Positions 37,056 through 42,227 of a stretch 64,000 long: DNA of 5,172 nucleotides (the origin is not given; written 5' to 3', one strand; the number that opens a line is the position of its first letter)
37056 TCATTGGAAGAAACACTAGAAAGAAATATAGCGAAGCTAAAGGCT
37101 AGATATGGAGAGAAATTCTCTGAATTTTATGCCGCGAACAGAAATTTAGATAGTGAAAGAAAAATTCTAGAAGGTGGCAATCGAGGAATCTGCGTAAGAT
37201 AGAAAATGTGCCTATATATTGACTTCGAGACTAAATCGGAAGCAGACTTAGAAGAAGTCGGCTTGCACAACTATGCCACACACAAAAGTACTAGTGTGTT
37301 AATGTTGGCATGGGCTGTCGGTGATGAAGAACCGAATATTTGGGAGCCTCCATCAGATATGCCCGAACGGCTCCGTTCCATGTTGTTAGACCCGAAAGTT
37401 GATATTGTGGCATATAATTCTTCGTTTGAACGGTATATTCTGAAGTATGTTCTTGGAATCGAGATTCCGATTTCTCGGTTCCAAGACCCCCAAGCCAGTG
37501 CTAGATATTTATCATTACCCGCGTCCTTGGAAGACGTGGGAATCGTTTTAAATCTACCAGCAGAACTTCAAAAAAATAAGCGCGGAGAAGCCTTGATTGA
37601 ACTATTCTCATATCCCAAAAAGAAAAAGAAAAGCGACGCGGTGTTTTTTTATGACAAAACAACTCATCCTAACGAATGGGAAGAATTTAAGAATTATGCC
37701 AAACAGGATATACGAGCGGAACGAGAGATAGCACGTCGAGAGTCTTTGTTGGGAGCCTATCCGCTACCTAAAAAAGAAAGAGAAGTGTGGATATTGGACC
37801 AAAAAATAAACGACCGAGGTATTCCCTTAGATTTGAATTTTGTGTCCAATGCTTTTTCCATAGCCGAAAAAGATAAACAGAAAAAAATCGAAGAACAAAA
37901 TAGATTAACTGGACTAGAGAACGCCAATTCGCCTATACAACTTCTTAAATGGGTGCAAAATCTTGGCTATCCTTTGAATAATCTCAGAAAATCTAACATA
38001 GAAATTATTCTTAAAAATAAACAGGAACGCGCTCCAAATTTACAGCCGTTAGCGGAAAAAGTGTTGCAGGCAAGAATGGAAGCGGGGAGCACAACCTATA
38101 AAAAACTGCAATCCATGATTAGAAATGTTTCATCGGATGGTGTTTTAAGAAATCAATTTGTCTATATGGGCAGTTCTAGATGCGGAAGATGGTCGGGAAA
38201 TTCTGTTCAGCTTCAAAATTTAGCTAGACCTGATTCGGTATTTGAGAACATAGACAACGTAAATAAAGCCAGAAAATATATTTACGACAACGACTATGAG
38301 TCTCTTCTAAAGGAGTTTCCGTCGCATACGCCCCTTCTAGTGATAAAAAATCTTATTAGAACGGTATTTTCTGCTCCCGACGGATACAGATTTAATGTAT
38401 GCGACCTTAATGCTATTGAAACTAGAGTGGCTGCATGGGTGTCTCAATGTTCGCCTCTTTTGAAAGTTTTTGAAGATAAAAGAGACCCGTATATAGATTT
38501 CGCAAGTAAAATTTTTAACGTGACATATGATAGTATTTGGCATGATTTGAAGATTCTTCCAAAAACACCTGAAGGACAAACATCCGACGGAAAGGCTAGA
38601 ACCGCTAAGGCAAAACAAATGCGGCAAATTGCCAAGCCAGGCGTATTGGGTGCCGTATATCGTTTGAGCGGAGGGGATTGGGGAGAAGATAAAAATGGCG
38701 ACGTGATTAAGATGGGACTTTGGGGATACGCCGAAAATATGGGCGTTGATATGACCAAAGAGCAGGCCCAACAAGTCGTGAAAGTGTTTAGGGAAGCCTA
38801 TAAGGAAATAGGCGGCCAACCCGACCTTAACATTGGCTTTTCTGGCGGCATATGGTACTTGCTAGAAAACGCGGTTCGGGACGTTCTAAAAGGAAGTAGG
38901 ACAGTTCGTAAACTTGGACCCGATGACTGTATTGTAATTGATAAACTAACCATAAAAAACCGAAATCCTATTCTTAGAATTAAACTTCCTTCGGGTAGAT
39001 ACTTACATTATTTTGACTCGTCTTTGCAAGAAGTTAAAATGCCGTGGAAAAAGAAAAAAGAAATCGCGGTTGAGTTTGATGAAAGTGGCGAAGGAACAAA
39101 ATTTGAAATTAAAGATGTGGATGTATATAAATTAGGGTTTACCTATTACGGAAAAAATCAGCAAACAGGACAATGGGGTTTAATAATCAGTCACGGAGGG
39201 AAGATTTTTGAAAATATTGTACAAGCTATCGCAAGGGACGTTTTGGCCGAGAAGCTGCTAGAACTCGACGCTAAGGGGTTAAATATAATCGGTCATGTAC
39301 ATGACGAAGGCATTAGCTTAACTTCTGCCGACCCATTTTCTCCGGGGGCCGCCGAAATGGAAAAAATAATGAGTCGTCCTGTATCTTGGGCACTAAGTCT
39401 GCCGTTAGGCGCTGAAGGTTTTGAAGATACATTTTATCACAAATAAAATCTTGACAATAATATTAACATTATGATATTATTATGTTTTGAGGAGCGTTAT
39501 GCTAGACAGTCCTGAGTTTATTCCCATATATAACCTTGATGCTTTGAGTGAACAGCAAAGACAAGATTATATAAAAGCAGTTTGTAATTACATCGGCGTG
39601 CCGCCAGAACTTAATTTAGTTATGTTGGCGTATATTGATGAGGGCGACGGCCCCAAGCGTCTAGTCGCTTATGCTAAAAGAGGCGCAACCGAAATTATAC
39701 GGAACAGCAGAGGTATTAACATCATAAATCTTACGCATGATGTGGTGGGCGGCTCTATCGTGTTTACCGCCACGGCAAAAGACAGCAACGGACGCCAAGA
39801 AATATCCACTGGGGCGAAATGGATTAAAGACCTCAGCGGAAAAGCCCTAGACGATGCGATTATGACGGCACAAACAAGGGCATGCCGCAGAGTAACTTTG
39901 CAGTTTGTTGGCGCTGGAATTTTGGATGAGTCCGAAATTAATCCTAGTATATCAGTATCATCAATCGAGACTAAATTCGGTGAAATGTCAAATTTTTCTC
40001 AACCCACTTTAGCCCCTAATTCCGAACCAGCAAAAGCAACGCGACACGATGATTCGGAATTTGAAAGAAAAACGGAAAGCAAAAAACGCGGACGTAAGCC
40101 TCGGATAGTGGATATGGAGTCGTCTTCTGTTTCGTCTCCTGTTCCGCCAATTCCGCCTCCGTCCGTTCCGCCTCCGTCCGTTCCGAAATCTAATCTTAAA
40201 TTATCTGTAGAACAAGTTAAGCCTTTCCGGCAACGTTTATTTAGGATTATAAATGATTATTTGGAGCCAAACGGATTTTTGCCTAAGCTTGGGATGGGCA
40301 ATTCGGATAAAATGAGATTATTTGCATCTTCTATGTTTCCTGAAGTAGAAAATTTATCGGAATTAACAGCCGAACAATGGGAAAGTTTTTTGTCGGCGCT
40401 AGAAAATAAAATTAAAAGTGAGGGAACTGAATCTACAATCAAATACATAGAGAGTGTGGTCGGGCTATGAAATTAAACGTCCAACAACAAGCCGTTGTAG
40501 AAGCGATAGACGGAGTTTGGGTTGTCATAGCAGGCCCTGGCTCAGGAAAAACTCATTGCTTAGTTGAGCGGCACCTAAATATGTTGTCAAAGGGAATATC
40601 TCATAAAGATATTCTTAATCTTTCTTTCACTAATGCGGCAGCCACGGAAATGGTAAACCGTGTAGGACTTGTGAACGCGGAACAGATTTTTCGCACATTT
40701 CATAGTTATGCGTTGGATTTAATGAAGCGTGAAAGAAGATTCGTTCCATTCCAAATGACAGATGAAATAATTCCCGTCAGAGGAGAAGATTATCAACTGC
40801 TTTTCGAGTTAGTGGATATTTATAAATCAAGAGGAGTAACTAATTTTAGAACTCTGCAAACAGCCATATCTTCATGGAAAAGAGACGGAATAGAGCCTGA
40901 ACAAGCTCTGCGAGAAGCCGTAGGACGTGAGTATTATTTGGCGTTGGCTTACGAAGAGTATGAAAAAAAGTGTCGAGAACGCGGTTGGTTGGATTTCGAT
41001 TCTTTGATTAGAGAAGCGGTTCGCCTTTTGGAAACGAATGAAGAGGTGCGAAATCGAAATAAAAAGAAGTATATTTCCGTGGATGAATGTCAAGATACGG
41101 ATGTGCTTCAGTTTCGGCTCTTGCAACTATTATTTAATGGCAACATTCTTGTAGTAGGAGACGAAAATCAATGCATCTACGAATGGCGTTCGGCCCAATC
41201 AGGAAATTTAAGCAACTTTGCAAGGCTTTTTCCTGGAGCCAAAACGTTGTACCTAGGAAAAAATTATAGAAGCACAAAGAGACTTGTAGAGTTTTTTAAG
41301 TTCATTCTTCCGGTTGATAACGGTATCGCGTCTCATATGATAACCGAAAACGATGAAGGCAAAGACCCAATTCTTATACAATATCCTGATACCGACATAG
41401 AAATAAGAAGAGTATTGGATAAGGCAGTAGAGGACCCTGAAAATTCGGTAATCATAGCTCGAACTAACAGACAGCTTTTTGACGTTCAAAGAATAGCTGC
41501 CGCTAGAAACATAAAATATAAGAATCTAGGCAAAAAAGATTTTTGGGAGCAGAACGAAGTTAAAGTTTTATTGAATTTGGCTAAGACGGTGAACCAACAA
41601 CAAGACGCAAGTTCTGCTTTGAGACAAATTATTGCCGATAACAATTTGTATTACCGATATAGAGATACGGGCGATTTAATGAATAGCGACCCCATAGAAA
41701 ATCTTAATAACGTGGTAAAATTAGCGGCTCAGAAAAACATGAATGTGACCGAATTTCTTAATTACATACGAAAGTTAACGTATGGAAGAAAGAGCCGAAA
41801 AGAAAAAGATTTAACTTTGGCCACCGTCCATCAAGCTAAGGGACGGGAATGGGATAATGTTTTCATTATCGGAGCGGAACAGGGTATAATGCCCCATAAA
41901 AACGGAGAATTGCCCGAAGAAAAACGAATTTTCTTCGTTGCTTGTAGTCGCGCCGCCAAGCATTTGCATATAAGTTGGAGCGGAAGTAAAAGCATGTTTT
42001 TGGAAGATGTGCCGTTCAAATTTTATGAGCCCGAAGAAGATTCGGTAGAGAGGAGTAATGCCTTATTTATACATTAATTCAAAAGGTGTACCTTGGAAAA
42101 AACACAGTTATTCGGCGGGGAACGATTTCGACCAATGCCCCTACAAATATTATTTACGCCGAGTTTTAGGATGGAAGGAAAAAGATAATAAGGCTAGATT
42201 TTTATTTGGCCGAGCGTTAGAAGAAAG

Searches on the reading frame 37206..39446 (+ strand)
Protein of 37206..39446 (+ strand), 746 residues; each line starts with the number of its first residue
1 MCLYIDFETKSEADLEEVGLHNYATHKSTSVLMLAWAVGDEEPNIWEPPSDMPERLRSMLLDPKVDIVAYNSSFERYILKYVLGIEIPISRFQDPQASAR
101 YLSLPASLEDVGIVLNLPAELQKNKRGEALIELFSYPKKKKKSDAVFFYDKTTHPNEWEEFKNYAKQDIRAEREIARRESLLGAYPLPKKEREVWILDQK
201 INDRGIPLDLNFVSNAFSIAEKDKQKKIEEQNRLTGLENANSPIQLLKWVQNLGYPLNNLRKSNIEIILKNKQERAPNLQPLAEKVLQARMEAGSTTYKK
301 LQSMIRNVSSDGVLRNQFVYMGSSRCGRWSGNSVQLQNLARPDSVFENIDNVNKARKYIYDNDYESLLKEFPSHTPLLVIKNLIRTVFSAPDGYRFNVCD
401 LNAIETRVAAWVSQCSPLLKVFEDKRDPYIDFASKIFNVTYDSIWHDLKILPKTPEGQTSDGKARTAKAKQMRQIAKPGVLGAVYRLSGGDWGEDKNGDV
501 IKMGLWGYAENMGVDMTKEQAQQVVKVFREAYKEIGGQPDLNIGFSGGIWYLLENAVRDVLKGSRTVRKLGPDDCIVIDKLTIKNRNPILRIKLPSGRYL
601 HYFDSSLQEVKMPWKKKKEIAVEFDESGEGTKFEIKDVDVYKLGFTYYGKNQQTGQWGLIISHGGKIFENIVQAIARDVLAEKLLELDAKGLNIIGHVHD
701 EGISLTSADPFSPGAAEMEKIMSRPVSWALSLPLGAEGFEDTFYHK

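Call 22: search_protein_families(library=phrogs, proteins=[window:37206-39446:+], max_evalue=0.00001)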
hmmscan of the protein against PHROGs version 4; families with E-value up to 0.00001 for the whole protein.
window:37206-39446:+ (746 aa): 3 families
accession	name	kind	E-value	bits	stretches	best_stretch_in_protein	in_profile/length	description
phrog_17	-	DNA, RNA and nucleotide metabolism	5e-96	324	1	2-741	672-1227/1445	DNA polymerase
phrog_10285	-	DNA, RNA and nucleotide metabolism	7.6e-45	154.3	1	352-746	14-320/321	DNA polymerase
phrog_7766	-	DNA, RNA and nucleotide metabolism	1.8e-35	123.1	1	577-746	45-185/186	DNA polymerase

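Call 70: search_dna_similar(query=window:37206-39446:+, collection=phages, mode=protein, max_rows=15)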
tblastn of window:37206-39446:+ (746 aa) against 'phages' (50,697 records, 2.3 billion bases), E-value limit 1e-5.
Records with a match: 1701; places in all: 1723; records where one place covers at least 80% of the query: 1533.
Best place of each record, by identity: <60% 1701.
By first word of the organism name: Salmonella 451; Escherichia 259; Streptococcus 130; Bacteroides 105; Staphylococcus 84; Microbacterium 57; Vibrio 47; Xanthomonas 39; Pseudomonas 31; Klebsiella 29; and 98 more.
By host as written in the record: Escherichia coli 138; - 118; Salmonella enterica subsp. enterica serovar Typhimurium 73; Salmonella enterica 73; Salmonella enterica subsp. enterica serovar Enteritidis 60; Salmonella sp. 48; Vibrio lentus 34; Staphylococcus aureus 32; and 560 more.
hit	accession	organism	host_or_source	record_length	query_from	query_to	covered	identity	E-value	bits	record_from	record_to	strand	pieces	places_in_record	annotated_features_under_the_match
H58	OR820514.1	Xanthomonas phage AhaSv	Xanthomonas campestris pv. campestris ...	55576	3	746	100%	40.0%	5e-141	464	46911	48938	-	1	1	DNA polymerase | endonuclease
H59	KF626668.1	Xylella phage Salvo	Xylella fastidiosa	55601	3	746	100%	39.6%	4e-139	458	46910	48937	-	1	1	DNA polymerase I | ribosome_binding_site | Holliday-junction resolvase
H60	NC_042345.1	Xylella phage Salvo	Xylella fastidiosa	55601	3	746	100%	39.6%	4e-139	458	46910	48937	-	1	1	DNA polymerase | ribosome_binding_site | endonuclease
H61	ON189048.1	Xanthomonas phage Seregon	-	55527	3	746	100%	39.6%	7e-139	457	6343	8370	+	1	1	DNA polymerase I | holliday-junction resolvase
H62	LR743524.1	Xylella phage Bacata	Phage obtained on X. albilineans after ...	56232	3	746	100%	38.8%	3e-137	453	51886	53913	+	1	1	DNA polymerase, phage-associated | Phage protein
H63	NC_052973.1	Xylella phage Bacata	Phage obtained on X. albilineans after ...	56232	3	746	100%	38.8%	3e-137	453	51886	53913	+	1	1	DNA polymerase | endonuclease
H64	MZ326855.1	Stenotrophomonas phage Suzuki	Stenotrophomonas maltophilia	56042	3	746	100%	38.6%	5e-132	437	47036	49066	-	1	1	DNA polymerase I | nuclease | ribosome_binding_site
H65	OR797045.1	Stenotrophomonas phage vB_SmaS_Bhz60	Stenotrophomonas maltophilia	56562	3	746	100%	38.4%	7e-131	434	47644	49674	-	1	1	putative DNA polymerase | putative endonuclease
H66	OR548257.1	Clavibacter phage 33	Clavibacter michiganensis subsp. ...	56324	3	746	100%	37.7%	3e-127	424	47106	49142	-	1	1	DNA polymerase | endonuclease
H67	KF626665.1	Xylella phage Sano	Xylella fastidiosa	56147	3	746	100%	37.3%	5e-126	420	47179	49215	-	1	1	DNA polymerase I | ribosome_binding_site | Holliday-junction resolvase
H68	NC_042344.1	Xylella phage Sano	Xylella fastidiosa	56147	3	746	100%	37.3%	5e-126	420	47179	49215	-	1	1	DNA polymerase | ribosome_binding_site | endonuclease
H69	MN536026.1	Pseudomonas phage vB_Pae-SS2019XI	Pseudomonas aeruginosa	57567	3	746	100%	36.3%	7e-129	429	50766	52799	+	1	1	DNA polymerase I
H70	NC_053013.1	Pseudomonas phage vB_Pae-SS2019XI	Pseudomonas aeruginosa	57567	3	746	100%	36.3%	7e-129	429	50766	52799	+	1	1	DNA polymerase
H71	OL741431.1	Proteus phage Isf-Pm1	Proteus mirabilis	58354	3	746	100%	35.6%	2e-110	375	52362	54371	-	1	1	putative DNA polymerase I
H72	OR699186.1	Salmonella phage SD-13_S19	Salmonella enterica subsp. enterica ...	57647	3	746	100%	35.5%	3e-110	375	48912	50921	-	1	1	DNA polymerase I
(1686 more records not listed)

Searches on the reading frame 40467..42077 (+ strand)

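Call 22: search_protein_families(library=phrogs, proteins=[window:40467-42077:+], max_evalue=0.00001)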
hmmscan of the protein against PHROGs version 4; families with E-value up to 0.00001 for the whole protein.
window:40467-42077:+ (536 aa): 2 families
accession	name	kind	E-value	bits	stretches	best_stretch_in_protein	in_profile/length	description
phrog_1967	-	DNA, RNA and nucleotide metabolism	1e-99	336.2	1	1-515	151-679/776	DNA helicase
phrog_325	-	DNA, RNA and nucleotide metabolism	2.4e-06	27.1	0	1-67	469-540/986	Dda-like helicase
